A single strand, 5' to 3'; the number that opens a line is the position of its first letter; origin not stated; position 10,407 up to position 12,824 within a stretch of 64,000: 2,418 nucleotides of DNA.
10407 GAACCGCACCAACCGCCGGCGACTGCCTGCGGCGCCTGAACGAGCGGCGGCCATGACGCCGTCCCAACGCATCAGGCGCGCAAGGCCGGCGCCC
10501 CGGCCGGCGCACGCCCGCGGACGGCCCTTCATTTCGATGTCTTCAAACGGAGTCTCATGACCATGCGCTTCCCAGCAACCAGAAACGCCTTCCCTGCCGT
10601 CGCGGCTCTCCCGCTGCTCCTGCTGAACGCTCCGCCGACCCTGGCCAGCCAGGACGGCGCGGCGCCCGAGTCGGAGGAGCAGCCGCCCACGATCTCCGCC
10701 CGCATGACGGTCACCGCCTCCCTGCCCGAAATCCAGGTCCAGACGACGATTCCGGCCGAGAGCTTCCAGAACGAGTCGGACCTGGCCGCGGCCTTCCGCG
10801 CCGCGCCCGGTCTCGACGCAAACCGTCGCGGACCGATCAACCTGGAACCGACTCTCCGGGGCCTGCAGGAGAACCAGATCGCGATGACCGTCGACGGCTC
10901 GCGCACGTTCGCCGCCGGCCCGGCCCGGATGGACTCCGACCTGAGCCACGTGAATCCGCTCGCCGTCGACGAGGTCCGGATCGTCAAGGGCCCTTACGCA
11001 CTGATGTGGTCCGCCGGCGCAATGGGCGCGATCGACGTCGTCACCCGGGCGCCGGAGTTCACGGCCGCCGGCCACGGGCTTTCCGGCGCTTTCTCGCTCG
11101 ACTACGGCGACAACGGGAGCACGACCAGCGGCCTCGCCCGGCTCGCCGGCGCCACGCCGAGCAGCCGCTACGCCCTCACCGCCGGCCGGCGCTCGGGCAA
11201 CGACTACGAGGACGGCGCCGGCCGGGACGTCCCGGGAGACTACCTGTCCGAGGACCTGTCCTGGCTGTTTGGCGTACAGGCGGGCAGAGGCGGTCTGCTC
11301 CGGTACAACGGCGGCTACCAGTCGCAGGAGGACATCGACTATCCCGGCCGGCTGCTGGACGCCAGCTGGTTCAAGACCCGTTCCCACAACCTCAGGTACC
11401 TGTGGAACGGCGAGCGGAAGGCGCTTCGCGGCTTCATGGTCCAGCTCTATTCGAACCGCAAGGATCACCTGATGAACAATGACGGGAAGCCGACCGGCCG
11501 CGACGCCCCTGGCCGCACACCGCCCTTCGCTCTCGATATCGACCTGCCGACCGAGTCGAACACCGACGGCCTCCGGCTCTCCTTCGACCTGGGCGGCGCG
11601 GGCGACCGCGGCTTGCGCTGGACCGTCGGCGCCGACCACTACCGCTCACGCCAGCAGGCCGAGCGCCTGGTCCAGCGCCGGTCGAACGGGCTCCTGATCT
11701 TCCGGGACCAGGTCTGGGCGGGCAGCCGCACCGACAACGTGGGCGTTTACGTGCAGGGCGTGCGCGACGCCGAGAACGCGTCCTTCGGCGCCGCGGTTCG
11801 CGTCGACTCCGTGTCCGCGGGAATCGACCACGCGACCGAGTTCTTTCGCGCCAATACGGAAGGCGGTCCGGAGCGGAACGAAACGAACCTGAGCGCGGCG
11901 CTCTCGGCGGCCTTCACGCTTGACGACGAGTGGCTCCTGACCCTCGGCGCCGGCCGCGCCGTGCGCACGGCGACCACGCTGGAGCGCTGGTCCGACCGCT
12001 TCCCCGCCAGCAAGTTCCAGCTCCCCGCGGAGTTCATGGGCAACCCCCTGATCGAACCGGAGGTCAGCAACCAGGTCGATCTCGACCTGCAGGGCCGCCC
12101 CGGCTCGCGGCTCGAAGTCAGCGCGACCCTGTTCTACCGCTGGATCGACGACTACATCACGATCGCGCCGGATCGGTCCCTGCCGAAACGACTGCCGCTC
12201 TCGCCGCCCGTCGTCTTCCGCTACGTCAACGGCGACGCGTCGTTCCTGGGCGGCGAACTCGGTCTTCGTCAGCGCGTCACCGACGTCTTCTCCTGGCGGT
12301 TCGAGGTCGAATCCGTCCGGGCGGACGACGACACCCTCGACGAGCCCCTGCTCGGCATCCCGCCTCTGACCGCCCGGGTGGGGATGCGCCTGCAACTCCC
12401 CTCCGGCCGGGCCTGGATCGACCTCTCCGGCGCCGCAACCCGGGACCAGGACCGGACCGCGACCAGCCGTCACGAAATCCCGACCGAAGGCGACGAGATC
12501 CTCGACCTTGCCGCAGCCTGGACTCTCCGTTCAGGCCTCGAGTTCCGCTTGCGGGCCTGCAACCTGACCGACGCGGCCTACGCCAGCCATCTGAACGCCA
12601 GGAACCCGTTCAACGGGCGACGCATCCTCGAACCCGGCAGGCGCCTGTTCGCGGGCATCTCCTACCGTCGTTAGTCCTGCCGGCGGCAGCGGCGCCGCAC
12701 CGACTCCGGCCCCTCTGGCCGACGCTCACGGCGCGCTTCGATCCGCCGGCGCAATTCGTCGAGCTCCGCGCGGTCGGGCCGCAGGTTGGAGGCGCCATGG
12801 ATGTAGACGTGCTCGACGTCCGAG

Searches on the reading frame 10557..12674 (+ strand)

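Call 57: search_protein_families(library=pfam, proteins=[window:10557-12674:+], max_evalue=0.00001)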
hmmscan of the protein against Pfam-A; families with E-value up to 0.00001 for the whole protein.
window:10557-12674:+ (705 aa): 1 family
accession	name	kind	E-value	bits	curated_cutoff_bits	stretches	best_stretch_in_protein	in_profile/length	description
PF07715.20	Plug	-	7.6e-13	49.3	23.9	1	63-158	10-106/107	TonB-dependent Receptor Plug Domain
